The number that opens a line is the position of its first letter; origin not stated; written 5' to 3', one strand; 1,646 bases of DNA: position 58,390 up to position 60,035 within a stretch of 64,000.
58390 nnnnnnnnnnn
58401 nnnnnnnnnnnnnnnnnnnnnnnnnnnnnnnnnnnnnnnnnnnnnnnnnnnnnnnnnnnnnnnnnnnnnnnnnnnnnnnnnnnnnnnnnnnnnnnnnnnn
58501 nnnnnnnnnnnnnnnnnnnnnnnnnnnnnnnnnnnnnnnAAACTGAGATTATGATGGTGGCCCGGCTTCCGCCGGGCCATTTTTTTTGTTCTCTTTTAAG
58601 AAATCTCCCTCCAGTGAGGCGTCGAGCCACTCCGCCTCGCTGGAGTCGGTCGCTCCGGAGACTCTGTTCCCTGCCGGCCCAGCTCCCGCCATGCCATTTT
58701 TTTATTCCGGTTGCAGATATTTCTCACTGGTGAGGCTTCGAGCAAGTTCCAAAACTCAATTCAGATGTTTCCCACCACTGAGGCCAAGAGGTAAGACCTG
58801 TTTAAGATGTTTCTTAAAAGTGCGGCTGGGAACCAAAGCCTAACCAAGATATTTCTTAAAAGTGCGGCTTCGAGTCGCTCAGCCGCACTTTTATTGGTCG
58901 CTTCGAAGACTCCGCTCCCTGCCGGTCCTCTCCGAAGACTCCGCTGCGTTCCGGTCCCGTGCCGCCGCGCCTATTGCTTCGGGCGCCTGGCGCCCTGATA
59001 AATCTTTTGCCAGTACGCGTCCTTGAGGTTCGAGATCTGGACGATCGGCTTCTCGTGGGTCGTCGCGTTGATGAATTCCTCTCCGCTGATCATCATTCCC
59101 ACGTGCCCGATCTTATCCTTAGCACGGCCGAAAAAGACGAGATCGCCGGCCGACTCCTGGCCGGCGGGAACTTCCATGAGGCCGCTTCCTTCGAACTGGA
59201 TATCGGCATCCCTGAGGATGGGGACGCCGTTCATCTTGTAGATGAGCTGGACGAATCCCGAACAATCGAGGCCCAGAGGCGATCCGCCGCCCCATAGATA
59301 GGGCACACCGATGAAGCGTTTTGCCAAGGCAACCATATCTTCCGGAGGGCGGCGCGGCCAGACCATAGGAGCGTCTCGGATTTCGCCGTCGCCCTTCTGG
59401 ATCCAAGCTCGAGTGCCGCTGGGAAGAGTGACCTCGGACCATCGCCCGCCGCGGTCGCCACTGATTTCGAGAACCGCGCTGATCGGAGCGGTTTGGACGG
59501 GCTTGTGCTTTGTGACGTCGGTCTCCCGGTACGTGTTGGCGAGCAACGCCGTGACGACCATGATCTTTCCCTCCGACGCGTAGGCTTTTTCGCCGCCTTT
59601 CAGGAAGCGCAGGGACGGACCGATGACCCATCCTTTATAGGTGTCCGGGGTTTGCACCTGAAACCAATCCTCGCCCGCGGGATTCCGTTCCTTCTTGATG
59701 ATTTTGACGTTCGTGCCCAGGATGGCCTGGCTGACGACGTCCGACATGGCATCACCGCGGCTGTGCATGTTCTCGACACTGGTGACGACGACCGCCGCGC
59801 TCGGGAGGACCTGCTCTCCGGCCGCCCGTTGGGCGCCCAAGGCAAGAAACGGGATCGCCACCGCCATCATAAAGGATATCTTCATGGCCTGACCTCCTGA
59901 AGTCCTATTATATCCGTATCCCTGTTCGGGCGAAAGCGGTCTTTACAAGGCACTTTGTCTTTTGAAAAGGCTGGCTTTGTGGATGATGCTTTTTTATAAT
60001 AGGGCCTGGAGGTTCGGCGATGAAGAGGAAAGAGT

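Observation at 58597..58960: Second copy of the same repeat element, between the rplQ terminator and a convergent NlpC/P60 gene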

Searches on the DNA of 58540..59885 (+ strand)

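Call 20: search_rna_families(source=window, start=58540, end=59000, threshold=evalue, max_evalue=10)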
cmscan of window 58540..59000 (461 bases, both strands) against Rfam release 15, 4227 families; matches with E-value up to 10: 13.
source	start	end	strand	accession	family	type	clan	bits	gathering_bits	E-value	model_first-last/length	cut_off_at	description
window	58540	58618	-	RF02621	BSnc120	Gene; sRNA;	-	22.9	114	0.0079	1-88/88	no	Brucella sRNA 120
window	58540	58586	+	RF02651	SorY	Gene; sRNA;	-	21.9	111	0.032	35-83/83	5'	Singlet oxygen resistance RNA Y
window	58540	58594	+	RF00519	suhB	Gene; sRNA;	CL00108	18.7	41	0.18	26-77/77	5'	Makes More Granules Regulator RNA (mmgR)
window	58856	58938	-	RF02865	ncS01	Gene; sRNA;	-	18.4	58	0.72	1-110/110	no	Burkholderia sRNA 1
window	58540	58586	+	RF00444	PrrF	Gene; sRNA;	-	16.9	90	2.2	99-150/150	5'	PrrF RNA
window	58812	58900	+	RF00558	L20_leader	Cis-reg; leader;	-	16.5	58.7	1.2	1-127/127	no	Ribosomal protein L20 leader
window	58556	58601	-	RF01519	CC0196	Gene; sRNA;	-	14.9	35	0.77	1-58/58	no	Caulobacter sRNA CC0196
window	58559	58687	-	RF01700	Collinsella-1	Gene; sRNA;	-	14.7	35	0.15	1-196/196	no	Collinsella-1 RNA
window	58540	58584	+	RF02784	SorX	Gene; sRNA;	-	14.1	46.6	1.2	22-73/73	5'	Singlet oxygen resistance RNA X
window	58540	58583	+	RF01397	isrO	Gene; sRNA;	-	13.5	42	1.8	154-201/201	5'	isrO Hfq binding RNA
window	58540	58587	+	RF02837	anti-hemB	Gene; sRNA;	-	12.5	49.5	3.2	37-81/81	5'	Burkholderia RNA 7 (anti-hemB)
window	58624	58703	+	RF02651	SorY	Gene; sRNA;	-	11.9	111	9.4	1-83/83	no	Singlet oxygen resistance RNA Y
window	58575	58721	+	RF01946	KCNQ1OT1_1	Gene; lncRNA;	-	10.6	70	0.11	334-464/464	no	KCNQ1 overlapping transcript 1 conserved region 1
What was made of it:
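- On Any Rfam 15 RNA family: Only terminator-like sub-threshold noise appears in 58540-59000 (call 20).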

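Call 52: build_rna_model(alignment_id=A2, structure=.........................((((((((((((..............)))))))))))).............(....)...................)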
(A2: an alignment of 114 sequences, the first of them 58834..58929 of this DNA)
Model R1 built from alignment A2 (114 sequences, 101 columns); structure: as given.
model positions 96; base pairs 13; branch points 1; effective number of sequences 2.68; information 0.595 bits per position. Calibrated on 0.2 Mb of random sequence (short: E-values are rough).
structure used (alignment columns):
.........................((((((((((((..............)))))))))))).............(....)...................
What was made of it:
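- Checked: A covariance model built from 114 homologous units (R1, call 52) finds four full units in the window: 58834-58929 + (103.1 bits), 58586-58681 + (87.7), 23415-23509 + (88.7) and 15421-15516 - (93.8).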

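Call 53: search_with_rna_model(model_id=R1, source=window, filters=off, max_evalue=10)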
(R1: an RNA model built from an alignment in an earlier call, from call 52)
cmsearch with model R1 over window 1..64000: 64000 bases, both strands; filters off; matches with E-value up to 10: 43.
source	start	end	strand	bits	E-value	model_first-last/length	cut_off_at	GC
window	58834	58929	+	103.1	5.5e-34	1-96/96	no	0.52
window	15421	15516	-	93.8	1.1e-30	1-96/96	no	0.64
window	23415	23509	+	88.7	6.7e-29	1-96/96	no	0.6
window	58586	58681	+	87.7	1.5e-28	1-96/96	no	0.6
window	58818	58915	-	21.1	5e-05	1-96/96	no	0.51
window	34358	34433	+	14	0.015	1-96/96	no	0.51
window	39577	39668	-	13.9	0.017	1-96/96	no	0.6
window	23438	23474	-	11.3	0.15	24-60/96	no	0.62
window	15457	15493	+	10.8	0.22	24-60/96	no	0.7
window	23303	23399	+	10.7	0.23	1-96/96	no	0.46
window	48805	48845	-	10.1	0.37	1-96/96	no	0.54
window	33160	33242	-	9.6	0.58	1-96/96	no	0.58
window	51072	51092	-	9.5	0.62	32-52/96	no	0.57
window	15526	15558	-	9.1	0.83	1-96/96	no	0.55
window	58750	58777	+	8.5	1.4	1-96/96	no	0.39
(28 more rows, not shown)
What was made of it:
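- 58586..58681 (+): Full unit 'a' (strand given is the orientation used in the alignment, called F). Stem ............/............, loop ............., tail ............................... CM R1 87.7 bits, E 1.5e-28 (call 53).
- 58834..58929 (+): Full unit 'b'. Hairpin 58857-58893 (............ / loop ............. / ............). Tail 58894-58925. Isolated covarying pair G58905:C58910. CM R1 103.1 bits, E 5.5e-34 (call 53).
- Checked: The next best hit scores 21 bits and is the antisense of a true unit (call 53).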

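Call 54: search_with_rna_model(model_id=R1, sources=[L173, L174, L175, L176, L177], max_evalue=1)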
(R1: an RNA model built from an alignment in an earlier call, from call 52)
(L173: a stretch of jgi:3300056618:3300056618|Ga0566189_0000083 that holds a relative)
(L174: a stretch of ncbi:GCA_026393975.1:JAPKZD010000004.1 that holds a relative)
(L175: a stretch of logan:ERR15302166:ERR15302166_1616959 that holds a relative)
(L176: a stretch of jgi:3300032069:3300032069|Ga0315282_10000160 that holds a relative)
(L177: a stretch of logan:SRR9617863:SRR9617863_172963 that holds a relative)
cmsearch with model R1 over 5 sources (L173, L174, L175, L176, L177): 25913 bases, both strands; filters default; matches with E-value up to 1: 7.
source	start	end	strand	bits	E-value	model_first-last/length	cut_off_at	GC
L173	4036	4131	-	107.3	7.3e-36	1-96/96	no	0.55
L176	3927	4022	-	107.3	7.3e-36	1-96/96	no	0.54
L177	1734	1829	-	107.3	7.3e-36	1-96/96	no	0.54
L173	5619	5714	-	102.8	2.7e-34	1-96/96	no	0.57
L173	5457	5599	-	12.4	0.024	1-96/96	no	0.49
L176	49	162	-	11.3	0.059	1-96/96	no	0.68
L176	6040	6111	+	9.8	0.2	1-96/96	no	0.58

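Call 66: search_with_rna_model(model_id=R1, sources=[L143, L161], max_evalue=1)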
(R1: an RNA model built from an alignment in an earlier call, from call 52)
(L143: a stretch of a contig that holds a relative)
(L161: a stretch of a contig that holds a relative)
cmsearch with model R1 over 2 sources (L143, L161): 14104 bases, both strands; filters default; matches with E-value up to 1: 5.
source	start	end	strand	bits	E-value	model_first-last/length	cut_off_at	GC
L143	7340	7435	+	108.1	2.1e-36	1-96/96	no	0.56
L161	2568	2663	-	98.9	3.8e-33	1-96/96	no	0.59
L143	9612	9687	-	63.6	1.1e-20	21-96/96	no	0.62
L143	9438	9533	-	61.6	5.4e-20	1-96/96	no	0.62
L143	4887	4901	-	8.3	0.35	63-77/96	no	0.73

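Call 78: search_with_rna_model(model_id=R1, sources=[L178, L179, L180, L181, L182, L183, L184], max_evalue=1)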
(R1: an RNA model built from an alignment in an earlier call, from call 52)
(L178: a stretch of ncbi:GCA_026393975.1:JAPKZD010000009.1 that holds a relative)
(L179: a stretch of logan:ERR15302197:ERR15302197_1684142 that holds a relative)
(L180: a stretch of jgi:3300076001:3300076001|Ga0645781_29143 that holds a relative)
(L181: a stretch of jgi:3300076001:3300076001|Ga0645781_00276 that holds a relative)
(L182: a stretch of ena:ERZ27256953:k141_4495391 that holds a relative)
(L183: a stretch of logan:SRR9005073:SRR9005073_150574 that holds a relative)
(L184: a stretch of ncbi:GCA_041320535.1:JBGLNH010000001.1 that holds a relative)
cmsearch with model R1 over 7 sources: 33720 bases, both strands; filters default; matches with E-value up to 1: 2.
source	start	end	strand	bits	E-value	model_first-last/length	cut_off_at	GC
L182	4287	4365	-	16.2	0.0014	1-96/96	no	0.61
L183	2247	2325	-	16.2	0.0014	1-96/96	no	0.61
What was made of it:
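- On REP / REPIN: In L178-L184 the CM finds no unit within 2.5 kb of the gene (call 78).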

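Call 85: search_with_rna_model(model_id=R1, sources=[L185, L186, L187], max_evalue=1)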
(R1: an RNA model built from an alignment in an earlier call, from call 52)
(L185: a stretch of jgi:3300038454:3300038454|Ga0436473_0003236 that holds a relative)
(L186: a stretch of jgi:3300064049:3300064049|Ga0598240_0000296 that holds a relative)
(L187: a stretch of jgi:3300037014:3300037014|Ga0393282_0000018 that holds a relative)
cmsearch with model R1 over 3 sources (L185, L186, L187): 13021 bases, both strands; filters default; matches with E-value up to 1: 2.
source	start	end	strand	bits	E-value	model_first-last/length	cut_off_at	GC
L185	2926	3021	-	99.8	1.6e-33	1-96/96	no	0.54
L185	3042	3137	-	95.8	4.1e-32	1-96/96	no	0.58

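Call 93: search_dna_similar(query=window:58586-58960:+, collection=plasmids, mode=distant, max_evalue=0.001, max_rows=5)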
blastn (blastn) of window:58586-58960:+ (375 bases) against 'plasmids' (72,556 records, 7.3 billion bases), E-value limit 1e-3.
No match.
